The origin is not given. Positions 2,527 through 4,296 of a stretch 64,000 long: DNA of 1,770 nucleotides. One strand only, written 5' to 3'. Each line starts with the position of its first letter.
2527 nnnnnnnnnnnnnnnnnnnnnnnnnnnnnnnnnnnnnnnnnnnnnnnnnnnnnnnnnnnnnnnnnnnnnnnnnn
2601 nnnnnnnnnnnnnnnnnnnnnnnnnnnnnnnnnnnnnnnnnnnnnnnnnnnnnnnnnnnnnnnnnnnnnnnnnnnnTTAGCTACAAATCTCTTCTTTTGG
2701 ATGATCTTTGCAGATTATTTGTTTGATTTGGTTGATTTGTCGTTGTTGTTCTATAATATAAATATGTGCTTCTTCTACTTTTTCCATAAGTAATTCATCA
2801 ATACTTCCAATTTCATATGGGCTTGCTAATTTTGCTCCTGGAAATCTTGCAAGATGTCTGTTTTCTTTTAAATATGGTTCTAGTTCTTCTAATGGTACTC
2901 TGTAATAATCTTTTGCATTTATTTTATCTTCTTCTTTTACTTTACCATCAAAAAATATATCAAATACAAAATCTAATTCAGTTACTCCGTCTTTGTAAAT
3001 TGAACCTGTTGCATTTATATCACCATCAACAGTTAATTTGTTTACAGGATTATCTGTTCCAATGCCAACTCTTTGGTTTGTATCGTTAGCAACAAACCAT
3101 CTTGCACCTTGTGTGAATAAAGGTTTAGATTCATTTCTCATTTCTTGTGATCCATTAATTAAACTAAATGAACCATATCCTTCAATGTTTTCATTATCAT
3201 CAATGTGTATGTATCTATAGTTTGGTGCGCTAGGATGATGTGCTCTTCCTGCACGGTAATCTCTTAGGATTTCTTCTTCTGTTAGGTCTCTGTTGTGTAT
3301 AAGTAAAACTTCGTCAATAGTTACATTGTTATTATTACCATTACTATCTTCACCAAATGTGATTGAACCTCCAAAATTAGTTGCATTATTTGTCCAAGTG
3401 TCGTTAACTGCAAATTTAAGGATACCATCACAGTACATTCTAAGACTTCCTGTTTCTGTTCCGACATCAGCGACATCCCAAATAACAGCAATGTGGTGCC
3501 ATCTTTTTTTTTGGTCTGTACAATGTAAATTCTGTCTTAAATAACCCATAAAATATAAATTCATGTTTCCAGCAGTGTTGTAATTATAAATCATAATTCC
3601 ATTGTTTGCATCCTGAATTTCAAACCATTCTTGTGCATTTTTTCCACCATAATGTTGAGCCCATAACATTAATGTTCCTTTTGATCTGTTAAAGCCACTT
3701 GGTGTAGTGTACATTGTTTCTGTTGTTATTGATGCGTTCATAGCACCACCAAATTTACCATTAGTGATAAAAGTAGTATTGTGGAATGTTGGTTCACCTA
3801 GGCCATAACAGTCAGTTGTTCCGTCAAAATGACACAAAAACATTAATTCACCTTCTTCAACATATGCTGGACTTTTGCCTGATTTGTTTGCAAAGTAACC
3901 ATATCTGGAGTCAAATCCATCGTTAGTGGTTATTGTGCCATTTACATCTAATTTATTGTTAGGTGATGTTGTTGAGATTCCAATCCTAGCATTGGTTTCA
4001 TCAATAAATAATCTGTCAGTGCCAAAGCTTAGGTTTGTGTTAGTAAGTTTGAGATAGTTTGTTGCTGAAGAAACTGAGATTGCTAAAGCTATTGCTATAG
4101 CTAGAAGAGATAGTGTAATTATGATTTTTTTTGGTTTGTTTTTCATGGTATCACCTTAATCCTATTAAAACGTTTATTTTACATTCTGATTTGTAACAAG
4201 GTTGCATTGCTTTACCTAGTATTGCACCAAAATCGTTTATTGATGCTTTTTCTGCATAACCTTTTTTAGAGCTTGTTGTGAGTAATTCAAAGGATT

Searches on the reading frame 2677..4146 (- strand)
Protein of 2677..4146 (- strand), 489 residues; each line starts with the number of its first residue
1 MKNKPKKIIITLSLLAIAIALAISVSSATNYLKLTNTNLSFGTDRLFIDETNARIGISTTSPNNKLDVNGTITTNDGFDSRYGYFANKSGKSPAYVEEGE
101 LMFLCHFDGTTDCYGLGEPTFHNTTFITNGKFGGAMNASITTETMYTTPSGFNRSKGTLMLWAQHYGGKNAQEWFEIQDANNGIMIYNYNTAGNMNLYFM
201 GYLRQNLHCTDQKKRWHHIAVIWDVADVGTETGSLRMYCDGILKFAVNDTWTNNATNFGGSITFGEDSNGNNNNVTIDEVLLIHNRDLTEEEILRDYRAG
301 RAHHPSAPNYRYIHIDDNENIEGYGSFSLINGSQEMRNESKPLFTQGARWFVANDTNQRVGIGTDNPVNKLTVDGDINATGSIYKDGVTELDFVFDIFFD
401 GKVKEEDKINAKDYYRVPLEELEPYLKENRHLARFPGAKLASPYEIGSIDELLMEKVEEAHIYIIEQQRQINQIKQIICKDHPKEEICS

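Call 16: search_protein_families(library=pfam, proteins=[window:2677-4146:-])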
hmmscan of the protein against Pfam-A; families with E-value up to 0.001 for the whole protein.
window:2677-4146:- (489 aa): 1 family
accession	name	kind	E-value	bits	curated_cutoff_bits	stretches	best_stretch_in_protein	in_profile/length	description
PF13385.13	Laminin_G_3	-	4.9e-08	33.7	27.6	1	150-293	12-150/151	Concanavalin A-like lectin/glucanases superfamily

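Call 77: find_encoding_contigs(protein=window:2677-4146:-, flank=10000, max_places=4)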
Protein window:2677-4146:- (489 aa): 2 contigs read that carry it; 1 place shown.
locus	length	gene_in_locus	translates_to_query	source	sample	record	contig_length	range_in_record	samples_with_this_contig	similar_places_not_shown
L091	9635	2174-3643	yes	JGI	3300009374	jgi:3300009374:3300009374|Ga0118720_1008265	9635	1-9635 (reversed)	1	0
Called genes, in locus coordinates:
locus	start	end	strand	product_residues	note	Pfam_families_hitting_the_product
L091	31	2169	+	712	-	PF08309:LVIVD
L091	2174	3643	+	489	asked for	PF13385:Laminin_G_3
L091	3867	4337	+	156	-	PF12840:HTH_20 (faint), PF01022:HTH_5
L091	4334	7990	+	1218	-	-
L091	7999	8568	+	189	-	-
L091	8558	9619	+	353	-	-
